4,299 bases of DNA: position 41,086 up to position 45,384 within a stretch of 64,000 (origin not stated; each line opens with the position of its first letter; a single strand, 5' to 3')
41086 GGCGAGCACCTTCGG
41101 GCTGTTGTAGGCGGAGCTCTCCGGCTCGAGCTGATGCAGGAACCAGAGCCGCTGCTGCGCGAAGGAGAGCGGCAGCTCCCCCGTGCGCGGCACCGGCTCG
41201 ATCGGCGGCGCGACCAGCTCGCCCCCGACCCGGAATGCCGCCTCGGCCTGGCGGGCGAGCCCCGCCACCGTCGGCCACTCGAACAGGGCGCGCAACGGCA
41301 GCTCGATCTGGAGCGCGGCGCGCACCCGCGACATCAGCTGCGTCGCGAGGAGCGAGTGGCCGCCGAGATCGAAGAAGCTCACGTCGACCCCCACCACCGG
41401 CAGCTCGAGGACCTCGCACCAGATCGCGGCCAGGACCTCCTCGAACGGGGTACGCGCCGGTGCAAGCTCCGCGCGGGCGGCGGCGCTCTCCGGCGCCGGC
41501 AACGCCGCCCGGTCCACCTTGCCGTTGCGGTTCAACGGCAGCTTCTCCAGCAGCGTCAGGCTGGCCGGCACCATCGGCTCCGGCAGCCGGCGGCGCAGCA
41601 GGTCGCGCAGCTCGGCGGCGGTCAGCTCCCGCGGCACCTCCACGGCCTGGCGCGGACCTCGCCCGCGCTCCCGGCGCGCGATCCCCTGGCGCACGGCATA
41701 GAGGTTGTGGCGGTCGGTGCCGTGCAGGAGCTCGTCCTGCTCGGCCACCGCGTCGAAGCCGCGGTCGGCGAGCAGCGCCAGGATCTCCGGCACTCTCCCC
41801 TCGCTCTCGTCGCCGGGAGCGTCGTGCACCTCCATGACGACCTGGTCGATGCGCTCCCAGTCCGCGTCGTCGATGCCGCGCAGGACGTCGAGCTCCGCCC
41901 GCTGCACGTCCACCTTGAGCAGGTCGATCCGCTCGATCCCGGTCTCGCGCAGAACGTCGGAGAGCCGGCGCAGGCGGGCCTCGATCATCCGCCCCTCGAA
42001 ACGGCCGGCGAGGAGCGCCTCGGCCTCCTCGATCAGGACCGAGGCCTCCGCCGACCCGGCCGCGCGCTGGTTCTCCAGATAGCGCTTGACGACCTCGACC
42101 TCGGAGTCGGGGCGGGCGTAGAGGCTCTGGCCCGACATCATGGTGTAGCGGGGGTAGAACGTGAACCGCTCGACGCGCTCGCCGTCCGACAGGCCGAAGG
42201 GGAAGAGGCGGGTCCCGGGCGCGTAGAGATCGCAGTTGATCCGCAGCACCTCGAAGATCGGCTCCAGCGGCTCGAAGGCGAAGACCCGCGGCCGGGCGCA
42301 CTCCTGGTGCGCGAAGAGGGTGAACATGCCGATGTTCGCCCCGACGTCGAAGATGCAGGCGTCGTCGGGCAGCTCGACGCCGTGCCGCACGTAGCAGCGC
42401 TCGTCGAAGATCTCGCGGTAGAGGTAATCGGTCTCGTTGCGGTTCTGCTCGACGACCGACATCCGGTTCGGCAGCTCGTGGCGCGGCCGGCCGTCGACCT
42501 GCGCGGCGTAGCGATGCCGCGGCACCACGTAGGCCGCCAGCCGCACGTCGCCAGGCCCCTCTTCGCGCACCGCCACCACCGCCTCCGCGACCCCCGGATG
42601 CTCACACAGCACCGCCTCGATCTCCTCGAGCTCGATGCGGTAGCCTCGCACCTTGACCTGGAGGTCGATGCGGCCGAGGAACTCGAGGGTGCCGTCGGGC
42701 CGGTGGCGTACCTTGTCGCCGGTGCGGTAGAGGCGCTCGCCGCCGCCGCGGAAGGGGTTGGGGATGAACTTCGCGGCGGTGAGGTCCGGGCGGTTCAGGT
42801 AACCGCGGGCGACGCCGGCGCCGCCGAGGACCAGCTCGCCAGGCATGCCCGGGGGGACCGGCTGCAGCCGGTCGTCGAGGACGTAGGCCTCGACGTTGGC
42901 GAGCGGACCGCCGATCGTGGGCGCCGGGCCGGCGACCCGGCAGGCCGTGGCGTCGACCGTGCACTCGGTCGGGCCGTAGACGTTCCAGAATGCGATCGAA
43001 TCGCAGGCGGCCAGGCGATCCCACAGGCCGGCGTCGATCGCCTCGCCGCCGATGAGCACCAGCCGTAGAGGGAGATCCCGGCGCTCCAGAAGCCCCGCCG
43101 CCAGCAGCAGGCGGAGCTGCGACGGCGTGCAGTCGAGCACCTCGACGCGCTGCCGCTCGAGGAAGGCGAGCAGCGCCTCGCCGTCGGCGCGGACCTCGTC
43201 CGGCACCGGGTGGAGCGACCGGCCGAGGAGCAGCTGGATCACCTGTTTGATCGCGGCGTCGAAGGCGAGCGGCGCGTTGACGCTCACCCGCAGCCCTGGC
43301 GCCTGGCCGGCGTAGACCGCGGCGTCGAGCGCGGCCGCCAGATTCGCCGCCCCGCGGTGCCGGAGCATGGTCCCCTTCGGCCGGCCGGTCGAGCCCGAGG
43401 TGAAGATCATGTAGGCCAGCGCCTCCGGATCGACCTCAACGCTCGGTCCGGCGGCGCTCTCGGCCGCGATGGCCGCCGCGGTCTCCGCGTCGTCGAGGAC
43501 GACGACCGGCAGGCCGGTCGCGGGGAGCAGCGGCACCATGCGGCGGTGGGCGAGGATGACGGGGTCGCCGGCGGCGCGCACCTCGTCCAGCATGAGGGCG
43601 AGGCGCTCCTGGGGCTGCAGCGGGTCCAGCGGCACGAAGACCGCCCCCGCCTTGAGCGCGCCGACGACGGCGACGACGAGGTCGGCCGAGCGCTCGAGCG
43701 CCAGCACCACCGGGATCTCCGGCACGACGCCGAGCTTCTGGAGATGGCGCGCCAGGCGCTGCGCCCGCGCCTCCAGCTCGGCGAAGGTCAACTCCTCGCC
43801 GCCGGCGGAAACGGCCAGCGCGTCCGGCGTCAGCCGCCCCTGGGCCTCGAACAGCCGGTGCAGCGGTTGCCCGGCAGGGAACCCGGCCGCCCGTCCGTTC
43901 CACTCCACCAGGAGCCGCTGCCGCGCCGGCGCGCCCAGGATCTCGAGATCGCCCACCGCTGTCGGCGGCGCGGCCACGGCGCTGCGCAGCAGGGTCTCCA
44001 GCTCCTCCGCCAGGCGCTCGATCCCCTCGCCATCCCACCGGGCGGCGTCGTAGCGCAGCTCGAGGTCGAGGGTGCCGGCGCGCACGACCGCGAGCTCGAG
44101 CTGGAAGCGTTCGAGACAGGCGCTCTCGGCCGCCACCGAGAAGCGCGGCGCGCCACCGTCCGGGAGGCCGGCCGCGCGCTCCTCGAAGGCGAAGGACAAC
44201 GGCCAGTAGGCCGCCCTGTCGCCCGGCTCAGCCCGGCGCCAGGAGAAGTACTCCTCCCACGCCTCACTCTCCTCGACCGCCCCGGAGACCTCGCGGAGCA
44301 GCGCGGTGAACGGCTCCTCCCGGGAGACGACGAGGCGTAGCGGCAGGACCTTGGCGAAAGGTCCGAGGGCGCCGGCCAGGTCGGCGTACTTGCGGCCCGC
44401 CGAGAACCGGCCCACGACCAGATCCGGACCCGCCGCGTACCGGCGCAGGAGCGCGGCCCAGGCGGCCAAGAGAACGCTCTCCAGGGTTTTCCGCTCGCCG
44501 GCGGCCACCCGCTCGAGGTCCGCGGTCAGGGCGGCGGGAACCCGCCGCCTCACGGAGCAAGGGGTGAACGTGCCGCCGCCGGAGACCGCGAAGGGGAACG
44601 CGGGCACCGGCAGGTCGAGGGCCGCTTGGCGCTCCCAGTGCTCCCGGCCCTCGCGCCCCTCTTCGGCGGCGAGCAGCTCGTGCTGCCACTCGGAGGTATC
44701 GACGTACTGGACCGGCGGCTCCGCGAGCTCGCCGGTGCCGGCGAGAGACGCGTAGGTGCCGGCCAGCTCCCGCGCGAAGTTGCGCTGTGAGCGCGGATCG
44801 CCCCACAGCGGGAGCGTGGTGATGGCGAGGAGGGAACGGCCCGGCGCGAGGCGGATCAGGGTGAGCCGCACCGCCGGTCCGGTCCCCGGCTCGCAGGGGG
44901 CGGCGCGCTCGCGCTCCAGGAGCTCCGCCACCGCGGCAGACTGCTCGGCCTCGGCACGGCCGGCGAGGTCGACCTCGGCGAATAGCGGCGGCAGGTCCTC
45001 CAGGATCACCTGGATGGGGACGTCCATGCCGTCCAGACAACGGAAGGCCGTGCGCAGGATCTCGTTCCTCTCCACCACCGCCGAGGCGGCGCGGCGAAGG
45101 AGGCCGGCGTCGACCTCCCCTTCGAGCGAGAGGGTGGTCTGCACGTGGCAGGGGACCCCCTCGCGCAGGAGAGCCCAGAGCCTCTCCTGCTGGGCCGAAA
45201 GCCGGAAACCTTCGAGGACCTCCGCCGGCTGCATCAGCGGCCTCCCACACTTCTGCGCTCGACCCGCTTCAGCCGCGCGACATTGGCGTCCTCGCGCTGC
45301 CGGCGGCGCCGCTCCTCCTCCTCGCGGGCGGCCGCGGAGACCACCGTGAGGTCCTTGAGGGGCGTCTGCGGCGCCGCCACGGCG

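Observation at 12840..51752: Four in-line AmbE-like units (X / Glu-type A / embedded FkbM-type MT / T) plus two TauD-type oxygenases inside a 14-module lipopeptide NRPS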

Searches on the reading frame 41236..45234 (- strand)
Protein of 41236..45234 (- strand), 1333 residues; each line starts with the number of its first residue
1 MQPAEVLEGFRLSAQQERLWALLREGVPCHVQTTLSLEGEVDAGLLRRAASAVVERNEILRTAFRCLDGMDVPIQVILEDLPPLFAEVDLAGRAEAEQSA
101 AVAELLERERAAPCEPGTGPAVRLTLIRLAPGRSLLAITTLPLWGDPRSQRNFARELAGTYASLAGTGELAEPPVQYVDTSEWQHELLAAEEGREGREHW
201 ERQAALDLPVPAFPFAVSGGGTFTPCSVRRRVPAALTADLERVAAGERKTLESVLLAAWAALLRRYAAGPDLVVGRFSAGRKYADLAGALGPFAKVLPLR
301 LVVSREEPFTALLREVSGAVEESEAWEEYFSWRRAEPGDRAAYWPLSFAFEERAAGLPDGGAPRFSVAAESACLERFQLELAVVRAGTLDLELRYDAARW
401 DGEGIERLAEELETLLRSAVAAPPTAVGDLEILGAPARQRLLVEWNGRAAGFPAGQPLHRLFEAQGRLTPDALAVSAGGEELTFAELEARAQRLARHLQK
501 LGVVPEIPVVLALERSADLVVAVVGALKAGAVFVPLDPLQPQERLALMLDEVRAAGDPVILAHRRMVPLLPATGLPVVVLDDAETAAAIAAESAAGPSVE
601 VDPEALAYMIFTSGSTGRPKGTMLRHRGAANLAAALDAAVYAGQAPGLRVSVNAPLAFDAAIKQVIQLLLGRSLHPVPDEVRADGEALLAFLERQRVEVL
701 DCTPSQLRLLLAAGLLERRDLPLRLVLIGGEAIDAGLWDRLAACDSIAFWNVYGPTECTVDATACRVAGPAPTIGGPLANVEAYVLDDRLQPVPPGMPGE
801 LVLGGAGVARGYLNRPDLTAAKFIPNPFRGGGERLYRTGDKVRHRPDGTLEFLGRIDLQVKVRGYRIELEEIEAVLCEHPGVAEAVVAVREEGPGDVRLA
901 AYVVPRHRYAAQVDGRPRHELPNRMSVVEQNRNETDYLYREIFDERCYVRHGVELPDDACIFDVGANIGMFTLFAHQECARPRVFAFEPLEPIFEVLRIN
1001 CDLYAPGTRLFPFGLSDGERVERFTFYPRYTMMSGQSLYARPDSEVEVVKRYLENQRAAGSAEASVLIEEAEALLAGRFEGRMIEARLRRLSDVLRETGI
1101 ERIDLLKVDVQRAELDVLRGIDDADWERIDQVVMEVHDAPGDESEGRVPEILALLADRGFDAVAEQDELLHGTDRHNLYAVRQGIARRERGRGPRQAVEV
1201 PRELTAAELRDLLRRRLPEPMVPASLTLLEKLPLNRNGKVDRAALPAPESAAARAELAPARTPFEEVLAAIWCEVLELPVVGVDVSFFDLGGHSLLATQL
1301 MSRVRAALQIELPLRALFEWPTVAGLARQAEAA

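Call 11: search_protein_families(library=pfam, proteins=[window:41236-45234:-])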
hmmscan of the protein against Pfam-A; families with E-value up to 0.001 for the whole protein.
window:41236-45234:- (1333 aa): 6 families
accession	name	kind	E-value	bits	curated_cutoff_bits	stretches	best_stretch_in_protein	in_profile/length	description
PF00501.34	AMP-binding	-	2.6e-77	260.7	29.9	1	462-813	1-384/384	AMP-binding enzyme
PF00668.25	Condensation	-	5.6e-46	157.6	30.6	1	12-441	7-455/456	Condensation domain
PF05050.19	Methyltransf_21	-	1.2e-18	68.3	22.7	1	963-1161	1-172/173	Methyltransferase FkbM domain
PF00550.31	PP-binding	-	1.2e-17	64.4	20.8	1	1267-1328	2-65/67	Phosphopantetheine attachment site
PF13193.12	AMP-binding_C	-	1.3e-11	45.6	24.5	1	871-921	1-54/76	AMP-binding enzyme C-terminal domain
PF05575.17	V_cholerae_RfbT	-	0.00069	19.4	27.9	0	957-1022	79-144/286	Vibrio cholerae RfbT protein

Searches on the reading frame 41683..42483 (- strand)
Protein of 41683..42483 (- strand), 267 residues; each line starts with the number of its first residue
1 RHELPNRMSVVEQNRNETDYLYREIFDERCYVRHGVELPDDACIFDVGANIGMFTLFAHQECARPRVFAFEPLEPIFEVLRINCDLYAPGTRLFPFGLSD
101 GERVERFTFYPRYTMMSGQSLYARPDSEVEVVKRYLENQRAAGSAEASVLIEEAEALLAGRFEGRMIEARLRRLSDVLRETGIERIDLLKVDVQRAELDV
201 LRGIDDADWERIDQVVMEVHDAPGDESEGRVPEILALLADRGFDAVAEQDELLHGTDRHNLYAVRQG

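Call 25: find_homologous_proteins(query=window:41683-42483:-, max_evalue=1e-10)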
Query seq(267 aa) (267 aa): 1680 proteins with E <= 1e-10 among 6844 candidates; the best 120 are listed.
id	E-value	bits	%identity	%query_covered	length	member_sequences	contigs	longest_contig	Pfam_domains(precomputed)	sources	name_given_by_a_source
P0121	7.8e-98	345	62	97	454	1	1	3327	PF00550.32,PF05050.20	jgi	jgi:FkbM family methyltransferase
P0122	1.1e-92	328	56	100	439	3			PF05050.20,PF13193.13,PF05575.17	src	-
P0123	6.3e-92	325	59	93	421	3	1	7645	PF00550.32,PF05050.20,PF13193.13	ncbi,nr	ncbi:MAG: FkbM family methyltransferase [Pyrinomonadaceae bacterium]|nr:FkbM family methyltransferas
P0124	7.6e-92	325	55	99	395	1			PF05050.20,PF13193.13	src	-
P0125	7.3e-86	305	55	100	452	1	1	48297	PF00550.32,PF05050.20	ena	-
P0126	1.2e-85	305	55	100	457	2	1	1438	PF00550.32,PF05050.20,PF13193.13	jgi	-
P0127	3.6e-82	293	60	86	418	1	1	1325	PF00550.32,PF05050.20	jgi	jgi:FkbM family methyltransferase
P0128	7.0e-82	292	55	100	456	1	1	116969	PF05050.20,PF13193.13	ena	-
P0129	4.6e-80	286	52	99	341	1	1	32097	PF05050.20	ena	-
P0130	5.0e-75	270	53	99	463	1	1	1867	PF00550.32,PF05050.20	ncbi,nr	ncbi:MAG TPA: FkbM family methyltransferase, partial [Solirubrobacterales bacterium]|nr:FkbM family 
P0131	7.0e-75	269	52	89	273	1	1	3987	PF05050.20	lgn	-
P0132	2.3e-74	268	49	99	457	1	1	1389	PF00550.32,PF05050.20,PF05575.17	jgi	jgi:FkbM family methyltransferase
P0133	7.7e-72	260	49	95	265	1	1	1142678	PF05050.20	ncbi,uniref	ncbi:FkbM family methyltransferase [Nocardia sp. NPDC046473]|uniref:FkbM family methyltransferase n=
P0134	1.3e-70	256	51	94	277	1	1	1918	PF05050.20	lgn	-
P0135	3.4e-69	251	47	99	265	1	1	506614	PF05050.20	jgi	jgi:FkbM family methyltransferase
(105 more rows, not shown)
